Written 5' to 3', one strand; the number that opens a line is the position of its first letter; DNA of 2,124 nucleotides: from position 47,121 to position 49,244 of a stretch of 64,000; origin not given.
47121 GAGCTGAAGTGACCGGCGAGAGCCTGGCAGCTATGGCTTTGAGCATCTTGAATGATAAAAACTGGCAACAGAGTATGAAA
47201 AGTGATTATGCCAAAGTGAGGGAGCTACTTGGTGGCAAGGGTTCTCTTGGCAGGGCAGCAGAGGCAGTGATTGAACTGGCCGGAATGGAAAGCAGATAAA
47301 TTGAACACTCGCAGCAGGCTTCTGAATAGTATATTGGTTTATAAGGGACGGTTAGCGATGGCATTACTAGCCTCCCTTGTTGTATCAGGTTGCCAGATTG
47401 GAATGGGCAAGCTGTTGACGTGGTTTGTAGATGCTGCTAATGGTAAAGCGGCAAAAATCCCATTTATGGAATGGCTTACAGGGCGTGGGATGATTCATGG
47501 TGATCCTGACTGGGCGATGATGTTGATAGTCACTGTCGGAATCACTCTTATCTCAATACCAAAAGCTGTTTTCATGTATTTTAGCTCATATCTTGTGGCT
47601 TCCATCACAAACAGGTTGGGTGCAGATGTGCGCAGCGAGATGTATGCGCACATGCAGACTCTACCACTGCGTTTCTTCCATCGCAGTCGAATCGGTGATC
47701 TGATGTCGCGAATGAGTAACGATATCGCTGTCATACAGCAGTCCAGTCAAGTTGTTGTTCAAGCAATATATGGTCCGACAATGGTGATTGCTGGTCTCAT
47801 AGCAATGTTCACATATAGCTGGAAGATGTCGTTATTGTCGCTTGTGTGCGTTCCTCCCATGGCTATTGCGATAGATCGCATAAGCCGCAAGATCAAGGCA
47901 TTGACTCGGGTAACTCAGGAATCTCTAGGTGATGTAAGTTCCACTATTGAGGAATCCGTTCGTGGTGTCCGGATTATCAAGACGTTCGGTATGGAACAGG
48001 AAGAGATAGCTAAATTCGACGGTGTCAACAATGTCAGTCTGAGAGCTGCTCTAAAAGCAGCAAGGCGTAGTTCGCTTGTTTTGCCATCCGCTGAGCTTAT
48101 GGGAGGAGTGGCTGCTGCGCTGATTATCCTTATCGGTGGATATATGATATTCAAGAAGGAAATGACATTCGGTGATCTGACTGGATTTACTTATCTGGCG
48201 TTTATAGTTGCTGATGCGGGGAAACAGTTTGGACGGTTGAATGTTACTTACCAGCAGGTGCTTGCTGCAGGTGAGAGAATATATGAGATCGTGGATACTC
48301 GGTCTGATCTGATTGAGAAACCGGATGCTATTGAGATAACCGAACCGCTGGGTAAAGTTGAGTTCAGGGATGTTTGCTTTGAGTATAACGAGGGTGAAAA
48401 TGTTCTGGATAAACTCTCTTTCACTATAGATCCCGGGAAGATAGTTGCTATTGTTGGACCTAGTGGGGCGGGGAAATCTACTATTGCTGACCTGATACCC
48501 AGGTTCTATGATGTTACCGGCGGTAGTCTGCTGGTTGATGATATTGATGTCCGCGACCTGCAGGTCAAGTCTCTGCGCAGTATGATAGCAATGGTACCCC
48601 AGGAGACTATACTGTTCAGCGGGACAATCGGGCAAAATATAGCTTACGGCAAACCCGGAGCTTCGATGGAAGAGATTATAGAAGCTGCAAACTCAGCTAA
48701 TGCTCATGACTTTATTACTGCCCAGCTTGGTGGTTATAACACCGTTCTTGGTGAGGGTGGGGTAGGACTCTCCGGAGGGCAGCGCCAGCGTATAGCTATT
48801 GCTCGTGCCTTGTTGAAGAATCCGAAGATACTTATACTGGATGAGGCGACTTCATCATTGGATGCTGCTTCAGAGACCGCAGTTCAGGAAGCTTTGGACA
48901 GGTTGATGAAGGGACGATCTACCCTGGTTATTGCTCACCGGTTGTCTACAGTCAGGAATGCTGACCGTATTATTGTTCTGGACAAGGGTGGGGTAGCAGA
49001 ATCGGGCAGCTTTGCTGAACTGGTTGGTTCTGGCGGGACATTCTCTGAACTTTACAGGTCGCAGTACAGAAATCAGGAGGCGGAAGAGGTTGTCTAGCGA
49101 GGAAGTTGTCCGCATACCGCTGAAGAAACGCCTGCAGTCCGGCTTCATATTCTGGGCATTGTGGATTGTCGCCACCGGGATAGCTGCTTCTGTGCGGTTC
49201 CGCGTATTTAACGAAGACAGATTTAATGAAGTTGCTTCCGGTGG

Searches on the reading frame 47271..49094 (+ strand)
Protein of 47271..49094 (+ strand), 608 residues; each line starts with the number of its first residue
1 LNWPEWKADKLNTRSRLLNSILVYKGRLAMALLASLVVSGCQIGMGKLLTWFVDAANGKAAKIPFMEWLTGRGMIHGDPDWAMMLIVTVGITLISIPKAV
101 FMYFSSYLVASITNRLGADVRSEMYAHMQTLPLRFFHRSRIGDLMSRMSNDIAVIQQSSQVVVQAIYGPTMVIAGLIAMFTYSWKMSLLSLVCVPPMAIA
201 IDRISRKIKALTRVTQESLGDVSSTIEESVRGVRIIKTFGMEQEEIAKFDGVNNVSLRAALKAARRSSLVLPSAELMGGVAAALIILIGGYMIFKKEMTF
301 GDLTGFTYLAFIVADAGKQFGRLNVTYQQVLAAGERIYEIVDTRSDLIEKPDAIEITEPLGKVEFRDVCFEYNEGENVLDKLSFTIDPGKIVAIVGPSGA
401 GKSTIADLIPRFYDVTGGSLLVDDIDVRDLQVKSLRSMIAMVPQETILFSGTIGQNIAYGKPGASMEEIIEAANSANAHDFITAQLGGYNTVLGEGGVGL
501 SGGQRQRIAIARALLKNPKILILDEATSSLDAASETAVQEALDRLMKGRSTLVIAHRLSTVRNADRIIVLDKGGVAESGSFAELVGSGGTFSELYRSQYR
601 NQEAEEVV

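Call 71: search_protein_families(library=pfam, proteins=[window:47271-49094:+], max_evalue=0.00001)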
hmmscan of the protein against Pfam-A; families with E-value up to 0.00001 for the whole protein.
window:47271-49094:+ (608 aa): 3 families
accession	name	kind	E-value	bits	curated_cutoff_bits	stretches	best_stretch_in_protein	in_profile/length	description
PF00664.28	ABC_membrane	-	7.1e-45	154.3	28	1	76-310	32-267/274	ABC transporter transmembrane region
PF00005.33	ABC_tran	-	2e-32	113.1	25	1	379-528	1-137/137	ABC transporter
PF02463.25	SMC_N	-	1.5e-07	31.6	40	0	391-569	26-210/220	RecF/RecN/SMC N terminal domain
